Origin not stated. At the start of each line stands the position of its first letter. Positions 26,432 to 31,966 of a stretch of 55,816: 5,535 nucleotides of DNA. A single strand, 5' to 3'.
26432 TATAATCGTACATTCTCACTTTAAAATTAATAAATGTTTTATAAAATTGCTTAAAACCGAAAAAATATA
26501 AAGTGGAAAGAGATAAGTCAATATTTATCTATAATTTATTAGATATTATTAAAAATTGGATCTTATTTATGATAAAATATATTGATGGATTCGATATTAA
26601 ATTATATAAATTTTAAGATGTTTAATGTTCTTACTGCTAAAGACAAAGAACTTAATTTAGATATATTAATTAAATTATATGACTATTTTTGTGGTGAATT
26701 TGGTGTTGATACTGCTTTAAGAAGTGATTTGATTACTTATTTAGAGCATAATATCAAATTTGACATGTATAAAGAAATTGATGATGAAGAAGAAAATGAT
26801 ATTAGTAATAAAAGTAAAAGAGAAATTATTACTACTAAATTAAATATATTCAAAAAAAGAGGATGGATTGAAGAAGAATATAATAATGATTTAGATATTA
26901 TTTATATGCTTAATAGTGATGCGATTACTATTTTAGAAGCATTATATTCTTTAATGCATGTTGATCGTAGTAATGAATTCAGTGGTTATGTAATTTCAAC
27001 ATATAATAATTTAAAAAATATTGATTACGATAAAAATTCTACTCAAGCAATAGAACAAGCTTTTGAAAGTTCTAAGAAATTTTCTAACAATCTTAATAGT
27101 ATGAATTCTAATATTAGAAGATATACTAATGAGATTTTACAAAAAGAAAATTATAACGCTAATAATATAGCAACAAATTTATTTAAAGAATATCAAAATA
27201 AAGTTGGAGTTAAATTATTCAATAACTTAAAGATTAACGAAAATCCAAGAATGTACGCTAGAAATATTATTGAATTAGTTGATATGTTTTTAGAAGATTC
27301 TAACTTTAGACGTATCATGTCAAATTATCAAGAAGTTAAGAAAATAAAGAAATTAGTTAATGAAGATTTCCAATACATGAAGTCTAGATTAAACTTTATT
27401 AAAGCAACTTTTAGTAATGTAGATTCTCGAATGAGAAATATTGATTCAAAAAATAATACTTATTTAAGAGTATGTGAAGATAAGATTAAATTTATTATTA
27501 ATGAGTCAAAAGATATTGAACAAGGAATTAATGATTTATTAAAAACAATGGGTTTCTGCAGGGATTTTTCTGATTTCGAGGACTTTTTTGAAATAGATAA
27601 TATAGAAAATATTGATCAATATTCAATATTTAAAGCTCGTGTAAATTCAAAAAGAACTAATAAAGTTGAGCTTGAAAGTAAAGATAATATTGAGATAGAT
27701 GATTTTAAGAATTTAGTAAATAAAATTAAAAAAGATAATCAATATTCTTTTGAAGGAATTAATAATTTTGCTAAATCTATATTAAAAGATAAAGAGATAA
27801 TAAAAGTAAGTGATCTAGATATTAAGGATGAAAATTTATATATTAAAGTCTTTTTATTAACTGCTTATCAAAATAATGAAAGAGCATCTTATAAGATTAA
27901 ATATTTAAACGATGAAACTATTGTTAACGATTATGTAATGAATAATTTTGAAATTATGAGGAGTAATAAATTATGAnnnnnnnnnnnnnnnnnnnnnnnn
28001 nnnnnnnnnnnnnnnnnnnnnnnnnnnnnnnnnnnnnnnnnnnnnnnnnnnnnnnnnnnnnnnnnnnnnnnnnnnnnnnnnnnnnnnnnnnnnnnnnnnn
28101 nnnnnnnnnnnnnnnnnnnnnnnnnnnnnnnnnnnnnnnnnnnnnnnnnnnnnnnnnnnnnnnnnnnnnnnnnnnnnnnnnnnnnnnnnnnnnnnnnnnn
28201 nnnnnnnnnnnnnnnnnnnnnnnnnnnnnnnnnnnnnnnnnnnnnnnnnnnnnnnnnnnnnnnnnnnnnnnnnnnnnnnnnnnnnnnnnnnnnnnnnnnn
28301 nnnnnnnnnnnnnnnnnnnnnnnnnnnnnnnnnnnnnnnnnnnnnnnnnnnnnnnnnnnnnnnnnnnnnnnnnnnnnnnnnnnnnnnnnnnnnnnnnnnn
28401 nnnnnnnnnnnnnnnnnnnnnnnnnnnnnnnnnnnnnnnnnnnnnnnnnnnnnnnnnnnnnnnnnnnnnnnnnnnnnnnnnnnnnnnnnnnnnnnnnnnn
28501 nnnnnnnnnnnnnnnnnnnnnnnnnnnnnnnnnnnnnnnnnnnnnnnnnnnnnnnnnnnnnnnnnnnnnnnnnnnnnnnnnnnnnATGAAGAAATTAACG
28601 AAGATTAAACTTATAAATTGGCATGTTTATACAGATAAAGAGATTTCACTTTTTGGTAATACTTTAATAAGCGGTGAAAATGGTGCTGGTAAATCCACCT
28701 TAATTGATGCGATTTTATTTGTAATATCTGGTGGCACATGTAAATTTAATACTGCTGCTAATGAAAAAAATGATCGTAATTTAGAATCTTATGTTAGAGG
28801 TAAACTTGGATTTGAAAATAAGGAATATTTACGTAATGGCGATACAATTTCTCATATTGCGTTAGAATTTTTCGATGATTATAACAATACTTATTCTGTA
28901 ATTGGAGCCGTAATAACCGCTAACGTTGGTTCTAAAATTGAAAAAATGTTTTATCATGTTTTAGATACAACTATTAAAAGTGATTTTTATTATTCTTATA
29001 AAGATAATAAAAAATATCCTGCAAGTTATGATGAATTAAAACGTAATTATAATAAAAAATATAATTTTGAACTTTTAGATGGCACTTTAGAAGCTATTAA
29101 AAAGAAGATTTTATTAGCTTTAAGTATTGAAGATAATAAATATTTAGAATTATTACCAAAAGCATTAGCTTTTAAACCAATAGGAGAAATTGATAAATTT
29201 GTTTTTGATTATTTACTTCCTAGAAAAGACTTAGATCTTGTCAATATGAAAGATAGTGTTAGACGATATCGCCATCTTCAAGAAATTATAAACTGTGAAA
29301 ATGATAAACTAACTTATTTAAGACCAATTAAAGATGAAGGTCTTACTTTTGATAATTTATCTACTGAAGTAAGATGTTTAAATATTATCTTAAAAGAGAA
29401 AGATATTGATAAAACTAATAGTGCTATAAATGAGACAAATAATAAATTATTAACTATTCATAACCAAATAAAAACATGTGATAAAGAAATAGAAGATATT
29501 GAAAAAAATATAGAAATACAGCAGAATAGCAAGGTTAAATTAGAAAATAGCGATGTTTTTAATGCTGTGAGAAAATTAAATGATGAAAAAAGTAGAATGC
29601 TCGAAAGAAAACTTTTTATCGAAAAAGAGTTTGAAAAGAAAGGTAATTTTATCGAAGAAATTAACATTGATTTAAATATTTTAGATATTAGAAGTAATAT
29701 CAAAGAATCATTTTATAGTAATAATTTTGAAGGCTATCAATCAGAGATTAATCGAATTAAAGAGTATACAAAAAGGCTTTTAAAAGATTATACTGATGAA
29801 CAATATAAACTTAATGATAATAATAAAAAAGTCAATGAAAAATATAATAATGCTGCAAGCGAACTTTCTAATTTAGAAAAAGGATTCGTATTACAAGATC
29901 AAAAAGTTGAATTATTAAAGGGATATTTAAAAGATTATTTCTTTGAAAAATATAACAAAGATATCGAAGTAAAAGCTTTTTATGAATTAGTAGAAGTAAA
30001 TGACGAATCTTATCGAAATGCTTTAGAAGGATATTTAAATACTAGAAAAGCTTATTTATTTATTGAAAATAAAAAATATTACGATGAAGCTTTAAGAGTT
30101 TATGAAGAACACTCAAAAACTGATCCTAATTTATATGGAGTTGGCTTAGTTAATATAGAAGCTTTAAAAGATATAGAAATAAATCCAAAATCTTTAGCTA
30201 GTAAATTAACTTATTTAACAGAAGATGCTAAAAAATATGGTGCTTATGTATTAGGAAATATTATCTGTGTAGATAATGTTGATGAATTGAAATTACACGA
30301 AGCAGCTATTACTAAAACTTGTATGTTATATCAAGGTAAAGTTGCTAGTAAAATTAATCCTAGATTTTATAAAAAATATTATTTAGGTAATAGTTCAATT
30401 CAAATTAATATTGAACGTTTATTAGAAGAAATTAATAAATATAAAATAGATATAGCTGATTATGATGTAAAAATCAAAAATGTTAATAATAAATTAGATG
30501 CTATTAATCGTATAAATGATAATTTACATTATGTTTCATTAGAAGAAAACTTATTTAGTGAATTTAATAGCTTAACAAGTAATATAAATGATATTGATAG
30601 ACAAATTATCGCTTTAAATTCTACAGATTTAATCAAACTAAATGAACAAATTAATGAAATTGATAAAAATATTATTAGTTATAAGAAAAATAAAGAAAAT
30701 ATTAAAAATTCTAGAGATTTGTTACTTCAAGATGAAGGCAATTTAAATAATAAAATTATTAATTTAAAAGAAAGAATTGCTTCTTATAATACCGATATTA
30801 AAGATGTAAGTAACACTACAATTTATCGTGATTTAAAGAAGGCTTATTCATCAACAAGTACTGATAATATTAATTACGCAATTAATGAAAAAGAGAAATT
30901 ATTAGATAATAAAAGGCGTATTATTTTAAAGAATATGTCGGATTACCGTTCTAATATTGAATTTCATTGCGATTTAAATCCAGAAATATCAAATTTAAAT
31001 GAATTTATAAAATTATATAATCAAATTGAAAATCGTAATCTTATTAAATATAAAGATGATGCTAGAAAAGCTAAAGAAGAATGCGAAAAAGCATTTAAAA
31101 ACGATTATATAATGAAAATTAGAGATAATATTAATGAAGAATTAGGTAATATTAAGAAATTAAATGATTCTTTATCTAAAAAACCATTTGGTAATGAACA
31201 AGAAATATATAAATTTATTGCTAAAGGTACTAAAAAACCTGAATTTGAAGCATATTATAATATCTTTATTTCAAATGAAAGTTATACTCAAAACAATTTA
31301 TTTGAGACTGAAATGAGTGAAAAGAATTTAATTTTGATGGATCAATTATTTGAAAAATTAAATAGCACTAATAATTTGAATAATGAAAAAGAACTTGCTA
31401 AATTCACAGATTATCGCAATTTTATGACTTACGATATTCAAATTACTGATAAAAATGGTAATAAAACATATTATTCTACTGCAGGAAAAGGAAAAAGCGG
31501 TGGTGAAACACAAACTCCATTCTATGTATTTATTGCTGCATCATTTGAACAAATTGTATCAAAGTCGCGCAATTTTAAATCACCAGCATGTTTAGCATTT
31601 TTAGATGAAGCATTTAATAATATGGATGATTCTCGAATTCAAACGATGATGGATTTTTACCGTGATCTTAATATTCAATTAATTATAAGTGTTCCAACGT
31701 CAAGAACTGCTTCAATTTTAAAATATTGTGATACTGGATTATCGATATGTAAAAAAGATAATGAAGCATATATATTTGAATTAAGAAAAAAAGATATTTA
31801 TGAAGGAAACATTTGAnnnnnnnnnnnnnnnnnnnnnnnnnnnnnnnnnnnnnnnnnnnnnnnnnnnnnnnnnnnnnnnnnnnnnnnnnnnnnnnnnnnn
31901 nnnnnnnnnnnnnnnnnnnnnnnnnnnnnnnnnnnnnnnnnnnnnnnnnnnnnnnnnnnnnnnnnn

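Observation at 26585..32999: Four-gene SMC/Toprim operon: a divergent Wadjet (JetABCD)-like anti-plasmid system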

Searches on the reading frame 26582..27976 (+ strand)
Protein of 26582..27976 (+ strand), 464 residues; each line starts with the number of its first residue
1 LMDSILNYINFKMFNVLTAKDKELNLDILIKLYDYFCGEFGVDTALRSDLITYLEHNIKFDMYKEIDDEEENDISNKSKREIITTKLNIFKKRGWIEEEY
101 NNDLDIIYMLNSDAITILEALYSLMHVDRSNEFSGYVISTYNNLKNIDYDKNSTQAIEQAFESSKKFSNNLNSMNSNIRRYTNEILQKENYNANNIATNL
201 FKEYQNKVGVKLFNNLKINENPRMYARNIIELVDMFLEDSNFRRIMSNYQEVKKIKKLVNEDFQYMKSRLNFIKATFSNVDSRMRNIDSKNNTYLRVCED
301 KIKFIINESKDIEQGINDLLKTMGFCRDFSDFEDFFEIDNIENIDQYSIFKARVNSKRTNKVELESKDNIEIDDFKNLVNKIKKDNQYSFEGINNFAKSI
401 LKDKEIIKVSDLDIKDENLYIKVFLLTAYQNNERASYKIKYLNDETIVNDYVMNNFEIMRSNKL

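Call 4: search_protein_families(library=pfam, proteins=[window:26582-27976:+], max_evalue=0.1)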
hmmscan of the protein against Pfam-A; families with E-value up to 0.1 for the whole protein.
window:26582-27976:+ (464 aa): 2 families
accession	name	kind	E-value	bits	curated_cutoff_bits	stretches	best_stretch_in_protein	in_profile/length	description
PF18982.5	JetA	-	3.6e-61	207.5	26.2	1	46-460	15-433/434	Wadjet protein JetA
PF17107.11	SesA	-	0.02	15.4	26.3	0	244-298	10-69/122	N-terminal domain on NACHT_NTPase and P-loop NTPases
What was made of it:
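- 26585..27976 (+): jetA, the kleisin-like subunit (463 aa; an in-frame TTG lies one codon upstream at 26582). Pfam PF18982 JetA, 3.6e-61, profile positions 15-433 of 434 (call 4).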

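Call 5: search_protein_families(library=padloc, proteins=[window:26582-27976:+], max_evalue=0.1)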
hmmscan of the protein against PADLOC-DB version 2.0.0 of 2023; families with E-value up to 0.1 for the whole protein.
window:26582-27976:+ (464 aa): 7 families
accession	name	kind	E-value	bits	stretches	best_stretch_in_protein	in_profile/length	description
PDLC00442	JetA1|JetA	-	1.9e-57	193.1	1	6-461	6-466/467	DUF5716 domain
PDLC00449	JetA1|JetA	-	3.8e-54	182.4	1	6-461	4-460/464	DUF5716 domain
PDLC00467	JetA1|JetA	-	4.1e-26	89.9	1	7-462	5-471/474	DUF5716 domain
PDLC00466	JetA1|JetA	-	9.2e-25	85.4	1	8-462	6-459/465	DUF5716 domain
PDLC00456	JetA1|JetA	-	1.9e-13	47.9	1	10-416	16-417/482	DUF5716 domain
PDLC00448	JetA1|JetA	-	0.00067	16.9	1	8-447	6-455/472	DUF5716 domain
PDLC00450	JetA1|JetA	-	0.0012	16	1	8-354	6-363/467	DUF5716 domain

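Call 6: search_protein_families(library=ncbifam, proteins=[window:26582-27976:+], max_evalue=0.1)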
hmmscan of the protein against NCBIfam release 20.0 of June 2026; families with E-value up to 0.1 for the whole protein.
window:26582-27976:+ (464 aa): 0 families

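Call 37: search_solved_structures(query=window:26585-27976:+, max_evalue=1)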
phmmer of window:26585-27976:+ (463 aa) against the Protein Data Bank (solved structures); distinct sequences matched with E-value up to 1: 0.

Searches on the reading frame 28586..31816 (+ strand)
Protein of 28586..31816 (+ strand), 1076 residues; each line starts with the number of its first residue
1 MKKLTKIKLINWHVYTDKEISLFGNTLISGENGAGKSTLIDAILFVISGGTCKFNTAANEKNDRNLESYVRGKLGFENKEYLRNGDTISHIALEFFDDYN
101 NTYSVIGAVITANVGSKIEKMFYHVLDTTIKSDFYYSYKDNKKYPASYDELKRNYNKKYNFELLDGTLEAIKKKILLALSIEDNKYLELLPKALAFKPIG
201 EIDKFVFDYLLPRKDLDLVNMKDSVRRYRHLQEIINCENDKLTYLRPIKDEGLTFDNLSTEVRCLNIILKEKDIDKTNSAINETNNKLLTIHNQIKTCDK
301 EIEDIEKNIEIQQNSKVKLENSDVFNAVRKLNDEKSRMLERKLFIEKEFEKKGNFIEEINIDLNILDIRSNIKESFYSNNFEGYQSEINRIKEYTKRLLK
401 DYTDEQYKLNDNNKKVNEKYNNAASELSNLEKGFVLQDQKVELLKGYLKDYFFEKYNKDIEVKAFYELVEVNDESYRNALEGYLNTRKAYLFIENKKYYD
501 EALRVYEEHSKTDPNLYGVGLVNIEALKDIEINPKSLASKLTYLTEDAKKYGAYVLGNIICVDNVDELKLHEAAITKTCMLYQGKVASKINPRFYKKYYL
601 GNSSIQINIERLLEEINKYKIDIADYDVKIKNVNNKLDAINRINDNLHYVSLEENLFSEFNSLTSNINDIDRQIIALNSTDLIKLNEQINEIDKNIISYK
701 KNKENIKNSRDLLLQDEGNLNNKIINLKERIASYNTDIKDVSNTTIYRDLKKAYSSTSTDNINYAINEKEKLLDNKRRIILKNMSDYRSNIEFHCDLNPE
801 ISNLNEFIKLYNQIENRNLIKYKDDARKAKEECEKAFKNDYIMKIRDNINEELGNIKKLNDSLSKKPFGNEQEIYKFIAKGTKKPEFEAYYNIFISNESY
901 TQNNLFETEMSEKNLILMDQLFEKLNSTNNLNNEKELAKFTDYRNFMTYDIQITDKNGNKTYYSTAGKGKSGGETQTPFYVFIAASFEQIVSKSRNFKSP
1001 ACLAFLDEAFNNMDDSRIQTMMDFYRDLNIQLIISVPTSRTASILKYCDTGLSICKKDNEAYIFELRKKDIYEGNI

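Call 4: search_protein_families(library=pfam, proteins=[window:28586-31816:+], max_evalue=0.1)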
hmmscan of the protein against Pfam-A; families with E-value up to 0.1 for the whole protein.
window:28586-31816:+ (1076 aa): 8 families
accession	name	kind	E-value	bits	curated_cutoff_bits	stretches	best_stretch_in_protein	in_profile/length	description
PF13558.12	SbcC_Walker_B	-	6.4e-24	84.5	27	1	939-1026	2-89/90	SbcC/RAD50-like, Walker B motif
PF13555.12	AAA_29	-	7.3e-18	64.5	27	1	4-60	1-60/61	P-loop containing region of AAA domain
PF13476.12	AAA_23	-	1.7e-10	42.3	27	1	6-308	1-199/201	AAA domain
PF02463.25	SMC_N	-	2.4e-05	24.3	40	1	4-49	2-50/220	RecF/RecN/SMC N terminal domain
PF13304.12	AAA_21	-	0.0048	17.4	27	1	28-148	4-113/304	AAA domain, putative AbiEii toxin, Type IV TA system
PF00005.33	ABC_tran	-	0.0081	17.2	25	1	26-58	14-48/137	ABC transporter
PF13514.12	AAA_27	-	0.051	13.6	22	0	3-44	2-47/206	AAA domain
PF06470.18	SMC_hinge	-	0.074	13.9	22.5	0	466-567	9-111/116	SMC proteins Flexible Hinge Domain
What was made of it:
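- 28586..31816 (+): jetC, the SMC/MukB-like ATPase (1076 aa). It has Walker A K36, the signature-like motif SGGE at 971-974 (within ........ 969-976), and Walker B D1007-E1008. Pfam AAA_29 7.3e-18 at the N-terminus and SbcC_Walker_B 6.4e-24 at the C-terminus (call 4).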

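Call 5: search_protein_families(library=padloc, proteins=[window:28586-31816:+], max_evalue=0.1)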
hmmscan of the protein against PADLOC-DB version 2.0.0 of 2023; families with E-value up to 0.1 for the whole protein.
window:28586-31816:+ (1076 aa): 33 families (the best 25 are shown)
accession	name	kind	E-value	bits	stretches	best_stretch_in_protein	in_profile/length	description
PDLC00519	JetC1|JetC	-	1.2e-237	789.9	1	1-1072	1-1091/1097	DUF3584 domain; MukB-like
PDLC00503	JetC1|JetC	-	5.4e-98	327.4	1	1-1057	1-1105/1146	DUF3584 domain; MukB-like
PDLC00505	JetC1|JetC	-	9.3e-97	323.3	1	2-1065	7-1103/1118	DUF3584 domain; MukB-like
PDLC00504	JetC1|JetC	-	2.5e-86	288.8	1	1-1061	1-1109/1144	DUF3584 domain; MukB-like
PDLC00508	JetC1|JetC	-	3e-86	288.6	1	1-1063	1-1095/1106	DUF3584 domain; MukB-like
PDLC00513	JetC1|JetC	-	5.7e-81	271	1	1-1060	1-1096/1140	DUF3584 domain; MukB-like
PDLC00516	JetC1|JetC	-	9.3e-76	253.8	1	2-1060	2-1086/1098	DUF3584 domain; MukB-like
PDLC00506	JetC1|JetC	-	6.2e-64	214.6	2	811-1059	867-1110/1149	DUF3584 domain; MukB-like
PDLC00507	JetC1|JetC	-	1.5e-62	210.4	3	809-1047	909-1148/1215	DUF3584 domain; MukB-like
PDLC00510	JetC1|JetC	-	2.2e-59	199.3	2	413-1054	429-1059/1093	DUF3584 domain; MukB-like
PDLC00518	JetC1|JetC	-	3.1e-51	172.3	1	3-1057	17-1087/1112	DUF3584 domain; MukB-like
PDLC00512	JetC1|JetC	-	8.2e-48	161.2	1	4-1047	20-1088/1123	DUF3584 domain; MukB-like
PDLC00515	JetC1|JetC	-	6.2e-42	141.7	3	609-1069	714-1175/1212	DUF3584 domain; MukB-like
PDLC00517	JetC1|JetC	-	9.2e-34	114.9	1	5-1059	23-1103/1119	DUF3584 domain; MukB-like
PDLC00514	JetC1|JetC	-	1.9e-20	70.4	3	4-650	10-662/1117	DUF3584 domain; MukB-like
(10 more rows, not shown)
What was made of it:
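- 28586..31816 (+): PADLOC JetC1, 1.2e-237, residues 1-1072 (call 5).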

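Call 6: search_protein_families(library=ncbifam, proteins=[window:28586-31816:+], max_evalue=0.1)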
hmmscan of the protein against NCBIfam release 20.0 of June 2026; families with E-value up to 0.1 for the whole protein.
window:28586-31816:+ (1076 aa): 9 families
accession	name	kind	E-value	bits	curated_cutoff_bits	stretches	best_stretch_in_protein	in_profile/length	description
TIGR02168.1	SMC_prok_B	equivalog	2.3e-10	38.9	567.35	1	271-860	322-930/1181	chromosome segregation protein SMC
TIGR02169.1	SMC_prok_A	equivalog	1.7e-09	36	729.4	3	6-48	4-48/1165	chromosome segregation protein SMC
TIGR02680.1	TIGR02680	hypoth_equivalog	3.2e-08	31.8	462.85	2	935-1034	1215-1314/1356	TIGR02680 family protein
TIGR00611.2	recf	equivalog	2.9e-06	26.7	172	1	4-74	1-72/339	DNA replication/repair protein RecF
NF047739.1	antiphage_MADS3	equivalog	0.023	13.9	420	1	4-47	2-45/427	methylation-associated defense system AAA family ATPase MAD3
NF045487.1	ASRP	equivalog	0.03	12.9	300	1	603-792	313-492/593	archaea-specific SMC-related protein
NF010068.0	PRK13548.1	equivalog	0.033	13.3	261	0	27-56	35-66/261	heme ABC transporter ATP-binding protein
NF040873.1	AztA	equivalog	0.035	13.7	220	1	23-47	18-42/191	zinc ABC transporter ATP-binding protein AztA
NF002981.0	PRK03695.1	equivalog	0.036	13.4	281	0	28-55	31-59/253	vitamin B12 ABC transporter ATP-binding protein BtuD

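Call 11: search_solved_structures(query=window:28586-31816:+, max_evalue=0.00001, show_alignments=1)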
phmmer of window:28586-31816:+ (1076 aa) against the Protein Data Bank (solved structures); distinct sequences matched with E-value up to 0.00001: 6.
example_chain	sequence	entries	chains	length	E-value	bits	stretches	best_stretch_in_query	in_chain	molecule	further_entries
8dk1_C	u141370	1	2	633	1.2e-07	33.3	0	4-96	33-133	JetC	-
8dk2_C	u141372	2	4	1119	6.4e-07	30.8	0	4-96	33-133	JetC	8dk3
9qxt_A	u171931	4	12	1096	8.2e-07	30.5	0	4-91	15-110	JetC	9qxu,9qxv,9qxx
9gm6_A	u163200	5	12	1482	8.3e-07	30.5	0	843-1039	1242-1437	Chromosome partition protein MukB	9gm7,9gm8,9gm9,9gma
7nyw_A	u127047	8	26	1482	2.1e-06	29.1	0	843-1039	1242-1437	Chromosome partition protein MukB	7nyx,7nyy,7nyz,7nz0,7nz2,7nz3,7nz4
8as8_A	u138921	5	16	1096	5.4e-06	27.8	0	4-91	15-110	JetC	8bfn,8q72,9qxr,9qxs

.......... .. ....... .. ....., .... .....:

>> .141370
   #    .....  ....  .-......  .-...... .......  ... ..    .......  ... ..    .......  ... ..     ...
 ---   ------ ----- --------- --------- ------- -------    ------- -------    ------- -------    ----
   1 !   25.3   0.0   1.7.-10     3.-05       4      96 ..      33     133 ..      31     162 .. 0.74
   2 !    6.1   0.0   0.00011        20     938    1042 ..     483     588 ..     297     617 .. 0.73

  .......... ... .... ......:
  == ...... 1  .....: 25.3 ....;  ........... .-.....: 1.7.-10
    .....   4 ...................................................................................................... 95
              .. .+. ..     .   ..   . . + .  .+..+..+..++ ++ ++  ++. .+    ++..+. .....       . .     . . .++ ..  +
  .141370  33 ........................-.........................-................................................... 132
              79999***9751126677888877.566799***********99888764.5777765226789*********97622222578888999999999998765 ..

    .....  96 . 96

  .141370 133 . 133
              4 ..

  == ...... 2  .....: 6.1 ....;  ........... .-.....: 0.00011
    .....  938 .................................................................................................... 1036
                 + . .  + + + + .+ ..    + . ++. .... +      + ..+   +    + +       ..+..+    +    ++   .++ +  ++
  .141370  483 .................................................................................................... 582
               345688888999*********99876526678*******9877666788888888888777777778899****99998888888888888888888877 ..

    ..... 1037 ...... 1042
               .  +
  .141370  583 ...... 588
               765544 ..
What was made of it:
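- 28586..31816 (+): Weak head-domain matches to solved JetC (8dk1, 8as8) and MukB (call 11).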

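Call 12: find_related_loci(query=window:28586-31816:+, collection=genome_contigs, flank=10000)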
Query window:28586-31816:+ (1076 aa) in genome_contigs; peptide patterns used: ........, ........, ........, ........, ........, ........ (x = any residue, [..] = any of these).
144 stretches matched a pattern; 2 encode a relative of the query (tblastn E <= 1e-3); 2 distinct loci.
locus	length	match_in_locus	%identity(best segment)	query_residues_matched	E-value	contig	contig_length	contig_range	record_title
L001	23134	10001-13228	96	1-1076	0e+0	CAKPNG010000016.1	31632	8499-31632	MAG: uncultured Bacilli bacterium isolate REFINED_METABAT215_TOP10_CONTIGS_1500_ASSEMBLY_K77_MERGED__Hadza_MoBio_hadza-I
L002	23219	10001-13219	67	1-1073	0e+0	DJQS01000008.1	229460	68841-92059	MAG TPA_asm: Bacillales bacterium UBA6380 UBA6380_contig_221, whole genome shotgun sequence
